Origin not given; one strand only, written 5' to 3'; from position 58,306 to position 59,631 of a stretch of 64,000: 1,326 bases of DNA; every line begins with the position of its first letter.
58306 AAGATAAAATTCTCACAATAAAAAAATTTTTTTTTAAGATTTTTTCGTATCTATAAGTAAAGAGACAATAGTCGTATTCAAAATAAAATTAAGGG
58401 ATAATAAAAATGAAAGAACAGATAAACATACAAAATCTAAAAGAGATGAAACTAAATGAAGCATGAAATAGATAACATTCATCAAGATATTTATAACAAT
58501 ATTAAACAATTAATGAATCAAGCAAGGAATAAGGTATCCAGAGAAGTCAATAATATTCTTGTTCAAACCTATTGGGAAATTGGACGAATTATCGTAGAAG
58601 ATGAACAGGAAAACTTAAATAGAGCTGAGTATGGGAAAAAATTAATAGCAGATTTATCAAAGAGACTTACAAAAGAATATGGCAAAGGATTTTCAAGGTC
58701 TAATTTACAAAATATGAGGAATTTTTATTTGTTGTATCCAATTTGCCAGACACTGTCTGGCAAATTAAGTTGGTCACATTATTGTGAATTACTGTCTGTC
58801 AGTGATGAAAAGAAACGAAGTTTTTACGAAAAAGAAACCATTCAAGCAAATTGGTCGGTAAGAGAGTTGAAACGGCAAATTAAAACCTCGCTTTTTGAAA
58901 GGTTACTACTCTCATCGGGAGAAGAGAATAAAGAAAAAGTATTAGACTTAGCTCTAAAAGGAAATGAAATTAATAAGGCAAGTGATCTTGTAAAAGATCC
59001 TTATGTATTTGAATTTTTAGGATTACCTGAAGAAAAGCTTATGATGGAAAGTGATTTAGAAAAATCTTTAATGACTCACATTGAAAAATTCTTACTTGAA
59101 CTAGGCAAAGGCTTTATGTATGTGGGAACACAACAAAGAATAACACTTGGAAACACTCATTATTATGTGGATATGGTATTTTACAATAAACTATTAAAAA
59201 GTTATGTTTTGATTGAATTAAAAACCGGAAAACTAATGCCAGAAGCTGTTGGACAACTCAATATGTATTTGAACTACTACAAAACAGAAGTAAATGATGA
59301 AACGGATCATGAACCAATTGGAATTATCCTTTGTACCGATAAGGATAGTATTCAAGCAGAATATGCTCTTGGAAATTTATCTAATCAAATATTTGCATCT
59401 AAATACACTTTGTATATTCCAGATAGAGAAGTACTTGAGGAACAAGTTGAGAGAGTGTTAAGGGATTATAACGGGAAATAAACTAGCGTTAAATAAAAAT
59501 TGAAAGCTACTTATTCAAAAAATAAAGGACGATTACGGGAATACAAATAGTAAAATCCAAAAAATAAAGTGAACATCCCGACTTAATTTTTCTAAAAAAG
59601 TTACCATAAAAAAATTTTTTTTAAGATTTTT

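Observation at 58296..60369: Two PD-(D/E)XK nuclease-family genes, each behind a duplicated ~75-bp module carrying the competence-operon box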

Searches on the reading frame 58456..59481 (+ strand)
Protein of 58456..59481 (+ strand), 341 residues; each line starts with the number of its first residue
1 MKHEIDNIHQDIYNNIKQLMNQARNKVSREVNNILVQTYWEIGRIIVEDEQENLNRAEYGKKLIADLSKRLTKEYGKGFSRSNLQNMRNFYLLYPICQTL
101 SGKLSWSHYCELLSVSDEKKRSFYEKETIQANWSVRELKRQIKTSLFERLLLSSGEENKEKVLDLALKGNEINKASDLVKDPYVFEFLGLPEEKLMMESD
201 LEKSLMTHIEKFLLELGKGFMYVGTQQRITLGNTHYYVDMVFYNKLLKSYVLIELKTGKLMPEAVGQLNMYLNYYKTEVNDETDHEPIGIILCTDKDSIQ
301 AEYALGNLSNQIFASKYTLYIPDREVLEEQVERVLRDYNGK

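Call 6: search_protein_families(library=pfam, proteins=[window:58456-59481:+], max_evalue=0.01)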
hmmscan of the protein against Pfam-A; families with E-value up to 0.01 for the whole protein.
window:58456-59481:+ (341 aa): 5 families
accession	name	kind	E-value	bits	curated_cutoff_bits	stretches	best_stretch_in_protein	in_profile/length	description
PF06250.17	YhcG_C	-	6.6e-58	195.4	32.5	1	177-328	2-153/157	YhcG PDDEXK nuclease domain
PF17761.7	DUF1016_N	-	7.2e-51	172.3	32.8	1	15-149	1-137/137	DUF1016 N-terminal domain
PF13588.12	HSDR_N_2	-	0.00022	21.7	25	1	226-278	27-81/110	Type I restriction enzyme R protein N terminus (HSDR_N)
PF17762.8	HTH_ParB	-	0.0015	19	22.6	1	100-144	55-99/102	ParB HTH domain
PF01939.22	NucS_C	-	0.0044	17.4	24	1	198-280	2-75/124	Endonuclease NucS C-terminal domain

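Call 7: search_protein_families(library=ncbifam, proteins=[window:58456-59481:+], max_evalue=0.01)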
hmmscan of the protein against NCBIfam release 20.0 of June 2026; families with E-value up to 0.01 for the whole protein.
window:58456-59481:+ (341 aa): 2 families
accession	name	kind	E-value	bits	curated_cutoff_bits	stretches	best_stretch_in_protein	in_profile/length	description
NF003270.0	PRK04247.1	equivalog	0.00025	20.2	216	1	215-282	143-205/250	endonuclease NucS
NF038070.1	LmbU_fam_TF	subfamily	0.00089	19.3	125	1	102-166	79-140/171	LmbU family transcriptional regulator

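Call 49: find_homologous_proteins(query=window:58456-59478:+, max_evalue=1e-10)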
Query window:58456-59478:+ (341 aa): 8000 proteins with E <= 1e-10 among 8000 candidates; the best 120 are listed.
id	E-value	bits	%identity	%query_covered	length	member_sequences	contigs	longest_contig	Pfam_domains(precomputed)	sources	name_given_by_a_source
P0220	1.5e-218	742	98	100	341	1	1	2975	PF17761.8,PF06250.18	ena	-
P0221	3.5e-217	738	98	100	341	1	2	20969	PF17761.8,PF06250.18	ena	-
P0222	2.8e-215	731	97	100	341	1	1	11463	PF17761.8,PF06250.18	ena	-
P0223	1.5e-214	729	96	100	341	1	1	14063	PF17761.8,PF06250.18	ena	-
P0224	2.5e-214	728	96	100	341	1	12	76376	PF17761.8,PF06250.18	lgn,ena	-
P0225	2.4e-209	712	94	100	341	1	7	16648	PF17761.8,PF06250.18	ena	-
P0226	4.1e-209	711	94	100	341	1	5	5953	PF17761.8,PF06250.18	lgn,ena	-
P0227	5.8e-209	711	94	100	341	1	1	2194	PF17761.8,PF06250.18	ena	-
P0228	1.4e-208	709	94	100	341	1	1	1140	PF17761.8,PF06250.18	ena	-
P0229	2.3e-208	709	93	100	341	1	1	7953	PF17761.8,PF06250.18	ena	-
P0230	2.5e-208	709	94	100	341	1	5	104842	PF17761.8,PF06250.18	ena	-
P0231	5.8e-208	707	93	100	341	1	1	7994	PF17761.8,PF06250.18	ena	-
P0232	2.1e-206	702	93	100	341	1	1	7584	PF17761.8,PF06250.18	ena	-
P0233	6.4e-206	701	93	100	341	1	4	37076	PF17761.8,PF06250.18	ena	-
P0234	7.6e-206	700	92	100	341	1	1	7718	PF17761.8,PF06250.18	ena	-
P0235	7.0e-205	697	93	99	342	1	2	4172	PF17761.8,PF06250.18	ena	-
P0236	1.8e-204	696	92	100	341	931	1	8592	PF17761.8,PF06250.18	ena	-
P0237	1.3e-203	693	91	100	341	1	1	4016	PF17761.8,PF06250.18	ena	-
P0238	1.4e-202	690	91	100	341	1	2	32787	PF17761.8,PF06250.18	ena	-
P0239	1.4e-201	686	91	100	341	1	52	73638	PF17761.8,PF06250.18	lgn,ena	-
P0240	7.7e-201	684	91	100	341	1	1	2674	PF17761.8,PF06250.18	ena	-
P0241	1.0e-199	680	91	100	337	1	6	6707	PF17761.8,PF01939.22,PF06250.18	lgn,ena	-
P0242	4.1e-199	678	90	96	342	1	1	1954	PF17761.8,PF06250.18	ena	-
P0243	4.0e-198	675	88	100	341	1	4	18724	PF17761.8,PF06250.18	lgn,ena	-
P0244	4.2e-198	675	89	100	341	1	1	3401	PF17761.8,PF06250.18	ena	-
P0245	1.3e-197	673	87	100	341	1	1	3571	PF17761.8,PF06250.18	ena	-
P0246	1.4e-197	673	90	100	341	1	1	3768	PF17761.8,PF06250.18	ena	-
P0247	1.9e-197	673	93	95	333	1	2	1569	PF17761.8,PF06250.18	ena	-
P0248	1.9e-197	673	88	100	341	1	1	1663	PF17761.8,PF06250.18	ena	-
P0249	2.4e-197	672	88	100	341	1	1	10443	PF17761.8,PF06250.18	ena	-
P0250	2.5e-197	672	87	100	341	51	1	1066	PF17761.8,PF06250.18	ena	-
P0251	2.6e-197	672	88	100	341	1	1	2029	PF17761.8,PF06250.18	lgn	-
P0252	3.8e-197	672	87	100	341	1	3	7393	PF17761.8,PF06250.18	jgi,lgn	-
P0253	4.1e-197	672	87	100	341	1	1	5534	PF17761.8,PF06250.18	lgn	-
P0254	4.2e-197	672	87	100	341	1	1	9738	PF17761.8,PF06250.18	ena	-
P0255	1.1e-196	670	87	100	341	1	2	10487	PF17761.8,PF06250.18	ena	-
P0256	1.2e-196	670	89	99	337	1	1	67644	PF17761.8,PF06250.18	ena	-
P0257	1.4e-196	670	87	100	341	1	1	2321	PF17761.8,PF06250.18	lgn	-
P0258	2.0e-196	669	87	100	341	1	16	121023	PF17761.8,PF06250.18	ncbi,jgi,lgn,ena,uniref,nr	ncbi:hypothetical protein HMPREF9333_01590 [Johnsonella ignava ATCC 51276]|jgi:hypothetical protein|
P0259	2.6e-196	669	87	100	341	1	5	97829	PF17761.8,PF06250.18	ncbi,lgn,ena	ncbi:TPA: YhcG family protein [Streptococcus pyogenes]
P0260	4.4e-196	668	87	100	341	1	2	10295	PF17761.8,PF06250.18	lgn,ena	-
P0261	6.2e-196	668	87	100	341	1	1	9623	PF17761.8,PF06250.18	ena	-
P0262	8.4e-196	667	87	100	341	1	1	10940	PF17761.8,PF06250.18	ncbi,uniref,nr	ncbi:hypothetical protein HMPREF9628_02123 [Peptoanaerobacter stomatis]|uniref:PF06250 family protei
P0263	1.1e-195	667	87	100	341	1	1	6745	PF17761.8,PF06250.18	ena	-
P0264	1.2e-195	667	87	100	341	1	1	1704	PF17761.8,PF06250.18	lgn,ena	-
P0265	1.8e-195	666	86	100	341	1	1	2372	PF17761.8,PF06250.18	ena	-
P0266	3.2e-195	665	87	100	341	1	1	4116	PF17761.8,PF06250.18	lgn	-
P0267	4.5e-195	665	86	100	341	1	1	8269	PF17761.8,PF06250.18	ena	-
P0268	7.8e-195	664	87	100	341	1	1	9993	PF17761.8,PF06250.18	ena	-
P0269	9.0e-195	664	87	100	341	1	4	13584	PF17761.8,PF06250.18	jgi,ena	-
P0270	1.0e-194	664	87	100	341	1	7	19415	PF17761.8,PF06250.18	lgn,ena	-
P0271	1.1e-194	664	86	100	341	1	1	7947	PF17761.8,PF06250.18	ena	-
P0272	1.2e-194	664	87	100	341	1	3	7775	PF17761.8,PF06250.18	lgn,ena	-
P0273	1.8e-194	663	86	100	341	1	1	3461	PF17761.8,PF06250.18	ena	-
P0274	2.0e-194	663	86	99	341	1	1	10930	PF17761.8,PF06250.18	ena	-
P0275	2.2e-194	663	87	100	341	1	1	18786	PF17761.8,PF06250.18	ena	-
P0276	3.9e-194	662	87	100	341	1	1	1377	PF17761.8,PF06250.18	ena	-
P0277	4.9e-194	662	86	100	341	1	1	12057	PF17761.8,PF06250.18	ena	-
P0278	7.7e-194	661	86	100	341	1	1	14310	PF17761.8,PF06250.18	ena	-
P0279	1.1e-193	660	86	100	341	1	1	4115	PF17761.8,PF06250.18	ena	-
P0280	1.6e-193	660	86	100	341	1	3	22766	PF17761.8,PF06250.18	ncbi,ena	-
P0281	1.8e-193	660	86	100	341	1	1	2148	PF17761.8,PF06250.18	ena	-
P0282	2.3e-193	659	85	100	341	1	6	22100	PF17761.8,PF06250.18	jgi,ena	-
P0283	2.6e-193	659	86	100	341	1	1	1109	PF17761.8,PF06250.18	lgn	-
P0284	3.4e-193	659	86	100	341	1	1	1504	PF17761.8,PF06250.18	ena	-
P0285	5.2e-193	658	86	100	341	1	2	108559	PF17761.8,PF06250.18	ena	-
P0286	5.7e-193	658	86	100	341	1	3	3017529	PF17761.8,PF06250.18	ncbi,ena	-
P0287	1.2e-192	657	86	100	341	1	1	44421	PF17761.8,PF06250.18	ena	-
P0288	1.2e-192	657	86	100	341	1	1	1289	PF17761.8,PF06250.18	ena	-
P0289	1.4e-192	657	86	100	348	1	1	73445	PF17761.8,PF06250.18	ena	-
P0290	1.4e-192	657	86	100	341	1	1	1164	PF17761.8,PF06250.18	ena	-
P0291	1.6e-192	657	86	100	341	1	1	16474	PF17761.8,PF06250.18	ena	-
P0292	1.7e-192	657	86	100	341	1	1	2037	PF17761.8,PF06250.18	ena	-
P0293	3.5e-192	656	85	100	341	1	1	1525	PF17761.8,PF06250.18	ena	-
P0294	4.0e-192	655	86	100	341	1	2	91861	PF17761.8,PF06250.18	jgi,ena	-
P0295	4.7e-192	655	85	100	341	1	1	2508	PF17761.8,PF06250.18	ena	-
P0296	6.0e-192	655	85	100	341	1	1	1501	PF17761.8,PF06250.18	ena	-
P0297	6.8e-192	655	85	100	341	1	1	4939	PF17761.8,PF06250.18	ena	-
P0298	7.0e-192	655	85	100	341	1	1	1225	PF17761.8,PF06250.18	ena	-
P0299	7.5e-192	654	86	100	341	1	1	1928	PF17761.8,PF06250.18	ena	-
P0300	9.8e-192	654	85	100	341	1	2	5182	PF17761.8,PF06250.18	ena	-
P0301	1.1e-191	654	86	100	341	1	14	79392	PF17761.8,PF06250.18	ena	-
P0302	1.3e-191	654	86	100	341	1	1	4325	PF17761.8,PF06250.18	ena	-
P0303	1.3e-191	654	85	100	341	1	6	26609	PF17761.8,PF06250.18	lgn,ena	-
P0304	1.7e-191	653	85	100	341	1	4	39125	PF17761.8,PF06250.18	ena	-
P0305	1.8e-191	653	86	99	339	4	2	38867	PF17761.8,PF06250.18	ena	-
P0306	3.7e-191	652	85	99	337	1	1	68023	PF17761.8,PF06250.18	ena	-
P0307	4.8e-191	652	86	99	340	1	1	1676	PF17761.8,PF06250.18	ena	-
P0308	6.9e-191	651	85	100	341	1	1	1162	PF17761.8,PF06250.18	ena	-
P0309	8.7e-191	651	85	100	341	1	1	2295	PF17761.8,PF06250.18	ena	-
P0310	1.0e-190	651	85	100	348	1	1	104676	PF17761.8,PF06250.18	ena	-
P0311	2.2e-190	650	85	100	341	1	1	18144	PF17761.8,PF06250.18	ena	-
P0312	2.5e-190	649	90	100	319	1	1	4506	PF17761.8,PF06250.18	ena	-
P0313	3.0e-190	649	85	100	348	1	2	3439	PF17761.8,PF06250.18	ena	-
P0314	3.6e-190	649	86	100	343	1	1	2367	PF17761.8,PF06250.18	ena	-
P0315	4.1e-190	649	85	100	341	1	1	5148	PF17761.8,PF06250.18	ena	-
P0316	5.4e-190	648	84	100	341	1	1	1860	PF17761.8,PF06250.18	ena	-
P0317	5.8e-190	648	84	100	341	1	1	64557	PF17761.8,PF06250.18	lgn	-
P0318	6.1e-190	648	86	99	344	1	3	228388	PF17761.8,PF06250.18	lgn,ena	-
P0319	7.2e-190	648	85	100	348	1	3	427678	PF17761.8,PF06250.18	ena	-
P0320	1.0e-189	647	84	100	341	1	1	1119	PF17761.8,PF06250.18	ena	-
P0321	1.1e-189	647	85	100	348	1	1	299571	PF17761.8,PF06250.18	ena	-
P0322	1.5e-189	647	85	100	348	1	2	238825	PF17761.8,PF06250.18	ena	-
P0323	1.9e-189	647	85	99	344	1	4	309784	PF17761.8,PF06250.18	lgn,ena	-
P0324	2.1e-189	646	86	99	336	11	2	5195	PF17761.8,PF06250.18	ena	-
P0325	2.2e-189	646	85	99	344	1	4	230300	PF17761.8,PF06250.18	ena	-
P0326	2.2e-189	646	85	99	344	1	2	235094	PF17761.8,PF06250.18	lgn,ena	-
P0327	2.5e-189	646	85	99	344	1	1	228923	PF17761.8,PF06250.18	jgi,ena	-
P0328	2.7e-189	646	86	99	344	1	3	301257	PF17761.8,PF06250.18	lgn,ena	-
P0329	3.1e-189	646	85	99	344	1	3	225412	PF17761.8,PF06250.18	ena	-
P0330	3.8e-189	646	84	100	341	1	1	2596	PF17761.8,PF06250.18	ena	-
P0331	5.6e-189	645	84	100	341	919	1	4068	PF17761.8,PF06250.18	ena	-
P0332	5.7e-189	645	84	100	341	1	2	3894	PF17761.8,PF06250.18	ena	-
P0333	7.1e-189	645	84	100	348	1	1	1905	PF17761.8,PF06250.18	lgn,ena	-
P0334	7.5e-189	645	84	100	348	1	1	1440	PF17761.8,PF06250.18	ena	-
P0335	1.1e-188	644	84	100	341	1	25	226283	PF17761.8,PF06250.18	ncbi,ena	-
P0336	1.2e-188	644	85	100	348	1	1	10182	PF17761.8,PF06250.18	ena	-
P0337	1.7e-188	643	84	100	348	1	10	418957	PF17761.8,PF06250.18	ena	-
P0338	2.1e-188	643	83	100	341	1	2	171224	PF17761.8,PF06250.18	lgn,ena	-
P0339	3.6e-188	642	84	100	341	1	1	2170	PF17761.8,PF06250.18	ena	-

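Call 50: find_encoding_contigs(protein=P0259, flank=5000, max_places=3)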
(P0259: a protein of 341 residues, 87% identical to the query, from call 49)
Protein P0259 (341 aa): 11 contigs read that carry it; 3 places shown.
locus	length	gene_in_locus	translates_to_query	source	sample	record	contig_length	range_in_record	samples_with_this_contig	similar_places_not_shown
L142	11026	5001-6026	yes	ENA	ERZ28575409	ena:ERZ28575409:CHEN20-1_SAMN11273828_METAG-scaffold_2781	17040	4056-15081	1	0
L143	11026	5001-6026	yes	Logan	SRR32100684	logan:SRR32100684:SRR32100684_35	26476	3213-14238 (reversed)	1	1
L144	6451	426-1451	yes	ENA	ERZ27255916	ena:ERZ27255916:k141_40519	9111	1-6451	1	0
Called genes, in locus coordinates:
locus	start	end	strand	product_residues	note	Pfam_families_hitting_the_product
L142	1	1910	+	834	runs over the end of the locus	PF02687:FtsX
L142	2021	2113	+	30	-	-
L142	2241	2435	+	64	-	PF04545:Sigma70_r4 (weak)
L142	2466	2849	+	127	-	PF12958:DUF3847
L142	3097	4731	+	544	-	PF03389:MobA_MobL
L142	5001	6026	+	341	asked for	PF17761:DUF1016_N, PF06250:YhcG_C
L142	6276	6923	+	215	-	PF09681:Phage_rep_org_N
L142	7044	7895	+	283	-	PF01695:IstB_IS21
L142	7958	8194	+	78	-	-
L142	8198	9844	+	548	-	PF00239:Resolvase, PF07508:Recombinase, PF13408:Zn_ribbon_recom, PF14287:DUF4368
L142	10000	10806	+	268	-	PF19478:TrbL_2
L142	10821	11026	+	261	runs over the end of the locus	PF01555:N6_N4_Mtase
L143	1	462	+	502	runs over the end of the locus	PF00005:ABC_tran, PF01583:APS_kinase (faint), PF13401:AAA_22 (faint), PF13555:AAA_29 (faint), PF20720:nSTAND3 (faint), PF02463:SMC_N (weak), PF00005:ABC_tran, PF13304:AAA_21 (weak)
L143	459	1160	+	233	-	PF02361:CbiQ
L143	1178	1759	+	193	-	PF09605:Trep_Strep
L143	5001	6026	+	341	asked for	PF17761:DUF1016_N, PF06250:YhcG_C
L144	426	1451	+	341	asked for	PF17761:DUF1016_N, PF06250:YhcG_C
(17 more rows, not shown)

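Call 51: find_encoding_contigs(protein=P0258, flank=5000, max_places=3)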
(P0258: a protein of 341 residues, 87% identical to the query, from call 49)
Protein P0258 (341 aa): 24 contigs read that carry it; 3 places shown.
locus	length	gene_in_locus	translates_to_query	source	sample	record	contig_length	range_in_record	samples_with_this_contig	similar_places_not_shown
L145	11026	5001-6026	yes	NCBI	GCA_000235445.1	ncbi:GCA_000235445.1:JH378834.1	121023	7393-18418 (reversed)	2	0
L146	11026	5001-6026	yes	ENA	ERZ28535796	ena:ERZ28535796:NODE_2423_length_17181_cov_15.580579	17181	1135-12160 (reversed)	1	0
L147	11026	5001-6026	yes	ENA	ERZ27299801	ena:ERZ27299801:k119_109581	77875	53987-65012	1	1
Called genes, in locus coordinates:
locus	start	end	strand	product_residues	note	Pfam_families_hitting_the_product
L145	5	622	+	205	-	PF08713:DNA_alkylation, PF13646:HEAT_2 (faint), PF02985:HEAT (faint)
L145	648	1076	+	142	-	PF00903:Glyoxalase, PF12681:Glyoxalase_2 (weak), PF22677:Ble-like_N (weak)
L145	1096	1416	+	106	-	PF04993:TfoX_N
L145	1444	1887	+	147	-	PF00583:Acetyltransf_1, PF13673:Acetyltransf_10 (weak), PF13508:Acetyltransf_7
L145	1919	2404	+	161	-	PF13302:Acetyltransf_3 (weak), PF00583:Acetyltransf_1, PF13673:Acetyltransf_10 (faint), PF13508:Acetyltransf_7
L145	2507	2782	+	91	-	PF12958:DUF3847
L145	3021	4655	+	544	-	PF03389:MobA_MobL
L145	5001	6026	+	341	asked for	PF17761:DUF1016_N, PF06250:YhcG_C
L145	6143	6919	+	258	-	PF09681:Phage_rep_org_N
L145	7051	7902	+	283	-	PF01695:IstB_IS21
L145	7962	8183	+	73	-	-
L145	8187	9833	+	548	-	PF00239:Resolvase, PF07508:Recombinase, PF13408:Zn_ribbon_recom, PF14287:DUF4368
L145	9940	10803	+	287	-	PF19478:TrbL_2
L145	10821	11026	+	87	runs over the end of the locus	-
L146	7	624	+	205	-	PF08713:DNA_alkylation, PF02985:HEAT (faint), PF13646:HEAT_2 (faint)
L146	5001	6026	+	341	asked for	PF17761:DUF1016_N, PF06250:YhcG_C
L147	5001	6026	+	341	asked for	PF17761:DUF1016_N, PF06250:YhcG_C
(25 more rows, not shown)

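Call 57: search_protein_families(library=padloc, proteins=[window:58456-59478:+], max_evalue=0.01)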
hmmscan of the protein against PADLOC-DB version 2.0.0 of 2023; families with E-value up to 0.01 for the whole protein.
window:58456-59478:+ (341 aa): 34 families (the best 25 are shown)
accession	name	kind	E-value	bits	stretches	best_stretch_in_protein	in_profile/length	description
PDLC04807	PDC-S02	-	5.4e-139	461.3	1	5-337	9-341/351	-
PDLC04803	PDC-S02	-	3.8e-102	339.6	1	73-335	4-258/269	-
PDLC04820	PDC-S02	-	4.7e-92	306.6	1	8-331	25-316/332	-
PDLC04795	PDC-S02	-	4.3e-91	303.8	1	1-332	16-341/357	-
PDLC04831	PDC-S02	-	9.3e-89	296.3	1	5-322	7-320/346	-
PDLC04827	PDC-S02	-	1.4e-87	291.2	1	2-233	2-231/234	-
PDLC04810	PDC-S02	-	7.2e-87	289.9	1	4-323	6-332/355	-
PDLC04822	PDC-S02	-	4.8e-77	257.5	1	8-300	9-291/294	-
PDLC04812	PDC-S02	-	1.4e-58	195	1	7-148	6-147/151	-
PDLC04802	PDC-S02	-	1.2e-56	189.5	2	2-157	2-162/171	-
PDLC04797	PDC-S02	-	6.1e-52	173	1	8-127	4-123/126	-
PDLC04813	PDC-S02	-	5.2e-50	167.7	1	174-333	3-160/175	-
PDLC04826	PDC-S02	-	6.1e-44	148.3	1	3-221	3-217/222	-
PDLC04817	PDC-S02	-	2.1e-41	140.3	2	10-218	9-214/286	-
PDLC04808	PDC-S02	-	7.6e-40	133.6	1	8-113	3-108/111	-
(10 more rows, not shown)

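Call 80: search_solved_structures(query=window:58456-59478:+, max_evalue=0.01)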
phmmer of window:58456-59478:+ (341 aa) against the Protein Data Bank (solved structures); distinct sequences matched with E-value up to 0.01: 0.

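Call 84: search_dna_similar(query=window:58456-59478:+, collection=plasmids, mode=protein, max_rows=12)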
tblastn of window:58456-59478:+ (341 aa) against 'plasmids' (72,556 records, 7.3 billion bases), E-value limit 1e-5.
Records with a match: 533; places in all: 642; records where one place covers at least 80% of the query: 463.
Best place of each record, by identity: <60% 533.
By first word of the organism name: Rhodococcus 47; Pseudomonas 30; Citrobacter 26; Burkholderia 25; Klebsiella 23; Enterobacter 22; Arthrobacter 20; Curtobacterium 20; Hymenobacter 15; Legionella 14; and 101 more.
By predicted mobility (MOB-suite, as given by PLSDB): non-mobilizable 265; conjugative 192; mobilizable 76.
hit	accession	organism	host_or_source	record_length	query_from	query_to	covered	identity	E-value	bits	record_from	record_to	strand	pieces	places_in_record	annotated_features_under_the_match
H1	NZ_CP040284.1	Nostoc sp. C057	Phaeoceros,pure culture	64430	6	323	93%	56.3%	2e-112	365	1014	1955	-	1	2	PDDEXK nuclease domain-containing protein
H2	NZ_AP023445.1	Nostoc sp. MS1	-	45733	6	323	93%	56.3%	6e-112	364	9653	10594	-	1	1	PDDEXK nuclease domain-containing protein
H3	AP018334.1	Nostoc commune HK-02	-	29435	6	323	93%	56.0%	5e-112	364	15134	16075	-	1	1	hypothetical protein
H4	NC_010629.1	Nostoc punctiforme PCC 73102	-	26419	6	323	93%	56.0%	4e-111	362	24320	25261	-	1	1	PDDEXK nuclease domain-containing protein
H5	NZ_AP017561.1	Pseudanabaena sp. ABRG5-3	-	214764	1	323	95%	53.3%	9e-108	352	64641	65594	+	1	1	PDDEXK nuclease domain-containing protein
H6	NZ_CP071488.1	Glaesserella parasuis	swine,pig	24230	9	323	92%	50.0%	9e-98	323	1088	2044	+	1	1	PDDEXK nuclease domain-containing protein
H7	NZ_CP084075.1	Fusobacterium vincentii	-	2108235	8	322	92%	49.4%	1e-96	320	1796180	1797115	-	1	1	none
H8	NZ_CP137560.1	Segatella hominis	Homo sapiens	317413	6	322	93%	48.0%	1e-93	311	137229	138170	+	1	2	PDDEXK nuclease domain-containing protein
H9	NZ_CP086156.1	Clostridium tagluense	single colony,Lamb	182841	8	322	92%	47.5%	1e-87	294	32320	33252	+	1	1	PDDEXK nuclease domain-containing protein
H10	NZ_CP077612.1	Clostridium estertheticum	single colony,bovine feces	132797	11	322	91%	47.1%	5e-87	293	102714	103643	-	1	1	PDDEXK nuclease domain-containing protein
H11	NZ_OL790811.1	Proteus mirabilis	-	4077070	7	322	93%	45.5%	3e-86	290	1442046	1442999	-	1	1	none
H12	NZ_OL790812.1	Proteus mirabilis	-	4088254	7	322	93%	45.5%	3e-86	290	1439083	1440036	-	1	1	none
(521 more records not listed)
